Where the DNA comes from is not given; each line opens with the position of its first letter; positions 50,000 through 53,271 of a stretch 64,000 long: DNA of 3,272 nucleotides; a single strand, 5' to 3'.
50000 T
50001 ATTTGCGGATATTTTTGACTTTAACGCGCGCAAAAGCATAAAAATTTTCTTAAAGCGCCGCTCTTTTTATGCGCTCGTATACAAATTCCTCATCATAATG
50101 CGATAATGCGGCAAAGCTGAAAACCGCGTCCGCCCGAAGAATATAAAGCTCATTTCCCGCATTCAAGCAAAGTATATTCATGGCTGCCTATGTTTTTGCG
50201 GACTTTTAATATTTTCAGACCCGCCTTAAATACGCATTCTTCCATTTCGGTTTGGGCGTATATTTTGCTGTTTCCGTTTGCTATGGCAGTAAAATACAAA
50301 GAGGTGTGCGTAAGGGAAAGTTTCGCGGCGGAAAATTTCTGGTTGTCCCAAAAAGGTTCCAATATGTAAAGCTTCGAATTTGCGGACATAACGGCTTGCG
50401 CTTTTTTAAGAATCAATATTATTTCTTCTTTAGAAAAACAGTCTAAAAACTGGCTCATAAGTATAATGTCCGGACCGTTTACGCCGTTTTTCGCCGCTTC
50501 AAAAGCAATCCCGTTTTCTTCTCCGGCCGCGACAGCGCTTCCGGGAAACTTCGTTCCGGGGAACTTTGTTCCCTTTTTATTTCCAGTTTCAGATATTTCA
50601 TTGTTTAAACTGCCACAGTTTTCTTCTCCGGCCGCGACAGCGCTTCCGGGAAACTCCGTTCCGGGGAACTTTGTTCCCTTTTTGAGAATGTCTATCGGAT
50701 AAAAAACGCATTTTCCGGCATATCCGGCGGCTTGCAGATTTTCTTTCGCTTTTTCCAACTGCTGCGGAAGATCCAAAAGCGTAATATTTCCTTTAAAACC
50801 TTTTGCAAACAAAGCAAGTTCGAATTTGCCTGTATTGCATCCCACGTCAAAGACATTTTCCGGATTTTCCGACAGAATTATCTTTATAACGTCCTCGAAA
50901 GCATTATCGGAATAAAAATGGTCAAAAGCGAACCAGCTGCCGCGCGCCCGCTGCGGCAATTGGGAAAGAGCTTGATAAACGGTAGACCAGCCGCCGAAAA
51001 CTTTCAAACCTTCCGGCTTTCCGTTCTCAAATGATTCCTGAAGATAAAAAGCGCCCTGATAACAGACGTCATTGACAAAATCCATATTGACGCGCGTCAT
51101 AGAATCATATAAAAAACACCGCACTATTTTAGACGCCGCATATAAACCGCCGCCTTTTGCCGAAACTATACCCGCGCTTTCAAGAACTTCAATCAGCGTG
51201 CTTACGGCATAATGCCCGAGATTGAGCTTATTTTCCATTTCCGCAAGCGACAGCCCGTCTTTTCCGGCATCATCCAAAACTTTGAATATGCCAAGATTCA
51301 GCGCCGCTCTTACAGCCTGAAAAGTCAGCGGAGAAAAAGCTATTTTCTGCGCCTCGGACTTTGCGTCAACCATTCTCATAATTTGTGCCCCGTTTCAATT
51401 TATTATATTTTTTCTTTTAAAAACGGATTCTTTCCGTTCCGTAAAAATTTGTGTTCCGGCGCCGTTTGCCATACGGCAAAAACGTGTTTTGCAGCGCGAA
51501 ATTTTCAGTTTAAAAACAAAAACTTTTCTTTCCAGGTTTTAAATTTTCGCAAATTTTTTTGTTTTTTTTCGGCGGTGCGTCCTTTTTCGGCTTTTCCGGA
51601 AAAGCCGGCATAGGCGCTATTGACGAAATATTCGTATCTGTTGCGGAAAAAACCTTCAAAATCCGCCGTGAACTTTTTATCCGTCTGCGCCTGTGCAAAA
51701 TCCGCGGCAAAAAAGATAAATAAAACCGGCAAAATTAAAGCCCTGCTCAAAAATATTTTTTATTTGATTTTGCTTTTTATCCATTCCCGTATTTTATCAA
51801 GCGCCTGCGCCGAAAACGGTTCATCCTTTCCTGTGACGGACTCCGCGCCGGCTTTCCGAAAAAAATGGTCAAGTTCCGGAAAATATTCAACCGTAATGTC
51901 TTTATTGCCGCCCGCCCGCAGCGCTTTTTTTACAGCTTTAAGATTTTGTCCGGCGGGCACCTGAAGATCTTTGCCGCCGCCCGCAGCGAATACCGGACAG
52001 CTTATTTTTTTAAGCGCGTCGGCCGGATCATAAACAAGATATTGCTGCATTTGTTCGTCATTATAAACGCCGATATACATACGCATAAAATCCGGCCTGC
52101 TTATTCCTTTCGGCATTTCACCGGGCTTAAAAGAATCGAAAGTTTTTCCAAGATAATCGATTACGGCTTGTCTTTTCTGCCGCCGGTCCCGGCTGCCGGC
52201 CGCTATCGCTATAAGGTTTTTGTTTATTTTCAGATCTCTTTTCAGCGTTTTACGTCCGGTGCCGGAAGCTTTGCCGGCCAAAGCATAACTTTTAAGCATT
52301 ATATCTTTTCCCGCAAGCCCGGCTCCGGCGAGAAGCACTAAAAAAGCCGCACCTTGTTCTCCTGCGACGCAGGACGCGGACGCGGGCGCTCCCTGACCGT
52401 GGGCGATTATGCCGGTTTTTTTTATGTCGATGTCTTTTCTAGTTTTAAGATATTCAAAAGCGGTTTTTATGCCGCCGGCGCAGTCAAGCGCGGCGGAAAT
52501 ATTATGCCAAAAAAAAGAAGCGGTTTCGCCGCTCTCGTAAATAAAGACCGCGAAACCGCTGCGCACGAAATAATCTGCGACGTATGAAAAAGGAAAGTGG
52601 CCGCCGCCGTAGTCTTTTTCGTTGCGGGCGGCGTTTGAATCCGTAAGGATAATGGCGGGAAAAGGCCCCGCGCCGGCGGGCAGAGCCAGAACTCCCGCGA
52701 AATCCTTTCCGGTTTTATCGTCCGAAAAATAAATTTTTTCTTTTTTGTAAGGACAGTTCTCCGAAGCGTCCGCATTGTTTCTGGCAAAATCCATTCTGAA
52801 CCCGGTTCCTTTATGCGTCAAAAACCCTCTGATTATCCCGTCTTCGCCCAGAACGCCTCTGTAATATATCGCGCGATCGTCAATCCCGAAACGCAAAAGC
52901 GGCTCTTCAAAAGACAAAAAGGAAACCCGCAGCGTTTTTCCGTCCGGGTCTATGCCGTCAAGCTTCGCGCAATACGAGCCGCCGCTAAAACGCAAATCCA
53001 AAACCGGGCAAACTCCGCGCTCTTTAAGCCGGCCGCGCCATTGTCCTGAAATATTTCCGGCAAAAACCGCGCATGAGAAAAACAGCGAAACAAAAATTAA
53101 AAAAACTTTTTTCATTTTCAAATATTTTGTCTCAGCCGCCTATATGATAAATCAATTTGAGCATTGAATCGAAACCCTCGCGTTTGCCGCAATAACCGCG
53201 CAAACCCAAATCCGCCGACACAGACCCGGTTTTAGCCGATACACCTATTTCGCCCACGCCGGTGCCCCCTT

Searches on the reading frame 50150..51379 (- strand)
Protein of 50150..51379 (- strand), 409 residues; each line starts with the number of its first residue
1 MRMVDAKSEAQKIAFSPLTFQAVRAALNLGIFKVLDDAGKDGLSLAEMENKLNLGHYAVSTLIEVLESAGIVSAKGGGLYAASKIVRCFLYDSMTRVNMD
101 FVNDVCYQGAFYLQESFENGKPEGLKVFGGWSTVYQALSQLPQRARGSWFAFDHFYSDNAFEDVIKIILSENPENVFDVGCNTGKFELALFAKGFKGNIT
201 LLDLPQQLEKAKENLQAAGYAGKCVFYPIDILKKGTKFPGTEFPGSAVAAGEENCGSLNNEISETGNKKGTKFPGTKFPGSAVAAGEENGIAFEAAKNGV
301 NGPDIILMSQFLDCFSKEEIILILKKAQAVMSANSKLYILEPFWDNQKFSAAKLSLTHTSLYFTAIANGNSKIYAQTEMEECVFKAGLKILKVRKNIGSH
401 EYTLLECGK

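Call 17: find_encoding_contigs(protein=window:50150-51379:-, flank=10000, max_places=3)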
Protein window:50150-51379:- (409 aa): 4 contigs read that carry it; 1 place shown.
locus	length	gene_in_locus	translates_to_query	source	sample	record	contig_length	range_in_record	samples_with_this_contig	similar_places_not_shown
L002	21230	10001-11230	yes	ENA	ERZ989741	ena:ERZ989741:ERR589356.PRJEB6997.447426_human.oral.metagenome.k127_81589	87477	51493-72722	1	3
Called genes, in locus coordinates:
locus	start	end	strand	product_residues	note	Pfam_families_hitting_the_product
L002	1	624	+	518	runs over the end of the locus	PF00654:Voltage_CLC, PF02080:TrkA_C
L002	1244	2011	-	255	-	PF16105:DUF4823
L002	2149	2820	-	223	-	PF14804:Jag_N, PF13083:KH_KhpA-B, PF01424:R3H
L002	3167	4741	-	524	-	PF14849:YidC_periplas, PF02096:60KD_IMP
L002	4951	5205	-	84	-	PF01809:YidD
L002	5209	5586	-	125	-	PF00825:Ribonuclease_P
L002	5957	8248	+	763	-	-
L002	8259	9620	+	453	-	-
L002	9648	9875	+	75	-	-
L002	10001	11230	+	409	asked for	PF21212:Dimerisation2-like_dom, PF13489:Methyltransf_23 (faint), PF13847:Methyltransf_31 (faint)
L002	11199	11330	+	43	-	-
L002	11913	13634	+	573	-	PF01855:POR_N, PF02775:TPP_enzyme_C, PF00037:Fer4 (faint)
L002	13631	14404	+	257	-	PF01555:N6_N4_Mtase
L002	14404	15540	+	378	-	-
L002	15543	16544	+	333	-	PF02086:MethyltransfD12, PF03602:Cons_hypoth95 (faint)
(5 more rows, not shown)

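Call 62: search_protein_families(library=ncbifam, proteins=[window:50150-51379:-], max_evalue=1e-10)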
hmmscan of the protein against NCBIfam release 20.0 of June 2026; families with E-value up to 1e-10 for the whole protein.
window:50150-51379:- (409 aa): 1 family
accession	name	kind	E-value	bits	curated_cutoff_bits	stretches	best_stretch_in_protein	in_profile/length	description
NF053543.1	FlxJ_fam_MTase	equivalog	9.5e-118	393.1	560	2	4-240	11-245/352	FlxJ family methyltransferase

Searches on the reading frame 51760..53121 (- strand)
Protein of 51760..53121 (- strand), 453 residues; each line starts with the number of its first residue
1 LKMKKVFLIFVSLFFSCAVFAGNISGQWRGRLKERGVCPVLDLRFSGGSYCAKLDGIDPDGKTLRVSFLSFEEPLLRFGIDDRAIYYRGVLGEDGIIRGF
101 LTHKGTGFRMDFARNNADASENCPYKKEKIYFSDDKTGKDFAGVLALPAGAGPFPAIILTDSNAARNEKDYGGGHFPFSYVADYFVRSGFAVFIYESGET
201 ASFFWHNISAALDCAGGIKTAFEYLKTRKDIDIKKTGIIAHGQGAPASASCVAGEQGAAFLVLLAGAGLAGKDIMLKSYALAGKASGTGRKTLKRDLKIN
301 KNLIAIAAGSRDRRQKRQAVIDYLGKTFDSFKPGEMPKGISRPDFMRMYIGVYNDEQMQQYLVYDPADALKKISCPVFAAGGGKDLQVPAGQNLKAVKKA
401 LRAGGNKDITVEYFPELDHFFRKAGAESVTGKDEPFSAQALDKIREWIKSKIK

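Call 85: search_protein_families(library=pfam, proteins=[window:51760-53121:-], max_evalue=0.01)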
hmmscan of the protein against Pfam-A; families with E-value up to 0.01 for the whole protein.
window:51760-53121:- (453 aa): 2 families
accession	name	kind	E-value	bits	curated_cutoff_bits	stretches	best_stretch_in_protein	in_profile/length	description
PF00326.27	Peptidase_S9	-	3e-05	24.1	22.6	1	345-426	116-194/213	Prolyl oligopeptidase family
PF01738.24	DLH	-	6.1e-05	23.1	21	1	367-449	136-214/217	Dienelactone hydrolase family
